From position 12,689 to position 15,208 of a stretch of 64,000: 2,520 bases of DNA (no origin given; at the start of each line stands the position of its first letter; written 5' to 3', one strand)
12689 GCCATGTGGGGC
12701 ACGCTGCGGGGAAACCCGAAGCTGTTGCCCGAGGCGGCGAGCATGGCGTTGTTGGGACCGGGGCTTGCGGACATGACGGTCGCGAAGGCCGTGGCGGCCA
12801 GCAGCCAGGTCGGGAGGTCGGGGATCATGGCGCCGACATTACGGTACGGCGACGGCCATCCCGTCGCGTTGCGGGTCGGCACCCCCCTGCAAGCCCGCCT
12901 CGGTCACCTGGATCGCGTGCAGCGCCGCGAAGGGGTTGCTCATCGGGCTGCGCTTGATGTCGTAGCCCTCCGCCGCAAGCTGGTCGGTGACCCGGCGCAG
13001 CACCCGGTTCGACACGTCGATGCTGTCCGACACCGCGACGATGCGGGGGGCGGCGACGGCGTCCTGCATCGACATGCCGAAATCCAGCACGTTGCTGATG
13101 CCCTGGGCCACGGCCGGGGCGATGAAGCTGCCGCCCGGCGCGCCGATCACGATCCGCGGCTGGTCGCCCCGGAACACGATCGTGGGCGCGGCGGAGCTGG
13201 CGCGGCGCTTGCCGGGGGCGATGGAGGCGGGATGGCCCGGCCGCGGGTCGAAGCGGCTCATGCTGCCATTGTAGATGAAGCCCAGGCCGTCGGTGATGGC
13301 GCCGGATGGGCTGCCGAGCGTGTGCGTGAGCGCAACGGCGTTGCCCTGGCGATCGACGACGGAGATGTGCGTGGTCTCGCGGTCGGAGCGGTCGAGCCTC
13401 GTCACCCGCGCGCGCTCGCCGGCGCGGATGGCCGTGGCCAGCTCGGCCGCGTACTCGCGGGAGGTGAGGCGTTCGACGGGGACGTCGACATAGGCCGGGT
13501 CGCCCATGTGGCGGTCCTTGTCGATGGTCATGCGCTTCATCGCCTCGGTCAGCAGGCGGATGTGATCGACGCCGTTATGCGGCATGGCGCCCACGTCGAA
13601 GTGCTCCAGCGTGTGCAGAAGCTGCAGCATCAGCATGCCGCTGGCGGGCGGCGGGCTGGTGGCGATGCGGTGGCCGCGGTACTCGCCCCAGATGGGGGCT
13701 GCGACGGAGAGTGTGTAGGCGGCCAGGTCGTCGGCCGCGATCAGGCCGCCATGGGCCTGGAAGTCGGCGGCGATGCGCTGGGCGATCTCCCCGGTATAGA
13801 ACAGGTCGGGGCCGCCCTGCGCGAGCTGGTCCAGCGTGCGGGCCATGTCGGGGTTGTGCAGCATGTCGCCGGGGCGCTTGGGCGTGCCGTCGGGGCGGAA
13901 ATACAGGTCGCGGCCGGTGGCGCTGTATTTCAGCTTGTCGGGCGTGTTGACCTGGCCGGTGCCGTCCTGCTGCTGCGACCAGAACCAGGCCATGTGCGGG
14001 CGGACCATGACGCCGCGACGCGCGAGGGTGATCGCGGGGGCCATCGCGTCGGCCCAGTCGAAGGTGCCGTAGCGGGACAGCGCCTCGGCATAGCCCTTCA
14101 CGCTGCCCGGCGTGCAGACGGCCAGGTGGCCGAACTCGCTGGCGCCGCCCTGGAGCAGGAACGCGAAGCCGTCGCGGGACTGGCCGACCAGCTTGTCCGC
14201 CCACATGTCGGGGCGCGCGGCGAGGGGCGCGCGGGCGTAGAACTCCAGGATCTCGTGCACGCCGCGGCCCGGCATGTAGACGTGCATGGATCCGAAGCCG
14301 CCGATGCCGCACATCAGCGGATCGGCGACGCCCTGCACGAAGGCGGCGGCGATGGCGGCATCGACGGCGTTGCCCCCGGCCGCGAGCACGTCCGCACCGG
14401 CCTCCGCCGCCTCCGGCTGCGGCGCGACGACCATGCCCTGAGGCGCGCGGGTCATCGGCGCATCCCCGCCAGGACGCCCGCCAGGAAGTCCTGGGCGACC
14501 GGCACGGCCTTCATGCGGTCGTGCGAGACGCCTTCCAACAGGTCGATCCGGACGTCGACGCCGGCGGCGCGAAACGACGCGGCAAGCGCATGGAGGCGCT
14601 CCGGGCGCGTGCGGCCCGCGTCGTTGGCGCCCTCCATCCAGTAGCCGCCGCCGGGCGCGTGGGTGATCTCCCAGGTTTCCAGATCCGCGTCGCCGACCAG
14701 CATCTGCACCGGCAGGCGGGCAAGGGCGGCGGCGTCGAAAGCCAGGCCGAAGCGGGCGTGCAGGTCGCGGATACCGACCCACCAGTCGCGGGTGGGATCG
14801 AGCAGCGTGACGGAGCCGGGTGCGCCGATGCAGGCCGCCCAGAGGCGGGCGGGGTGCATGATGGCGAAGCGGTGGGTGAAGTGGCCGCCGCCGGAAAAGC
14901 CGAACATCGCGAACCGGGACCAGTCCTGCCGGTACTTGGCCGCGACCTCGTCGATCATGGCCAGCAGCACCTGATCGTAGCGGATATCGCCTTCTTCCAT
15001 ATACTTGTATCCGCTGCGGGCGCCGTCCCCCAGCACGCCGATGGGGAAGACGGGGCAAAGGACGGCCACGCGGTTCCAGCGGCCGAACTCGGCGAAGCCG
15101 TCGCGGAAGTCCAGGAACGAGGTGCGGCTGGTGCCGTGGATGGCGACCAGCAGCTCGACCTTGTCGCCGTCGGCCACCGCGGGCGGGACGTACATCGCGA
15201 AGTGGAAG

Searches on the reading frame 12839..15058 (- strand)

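Call 11: search_protein_families(library=pfam, proteins=[window:12839-15058:-], max_evalue=0.001)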
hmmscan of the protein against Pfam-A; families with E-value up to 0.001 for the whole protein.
window:12839-15058:- (739 aa): 1 family
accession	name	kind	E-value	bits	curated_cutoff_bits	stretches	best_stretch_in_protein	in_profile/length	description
PF01019.26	G_glu_transpept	-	7e-129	431.4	27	1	223-733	2-512/512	Gamma-glutamyltranspeptidase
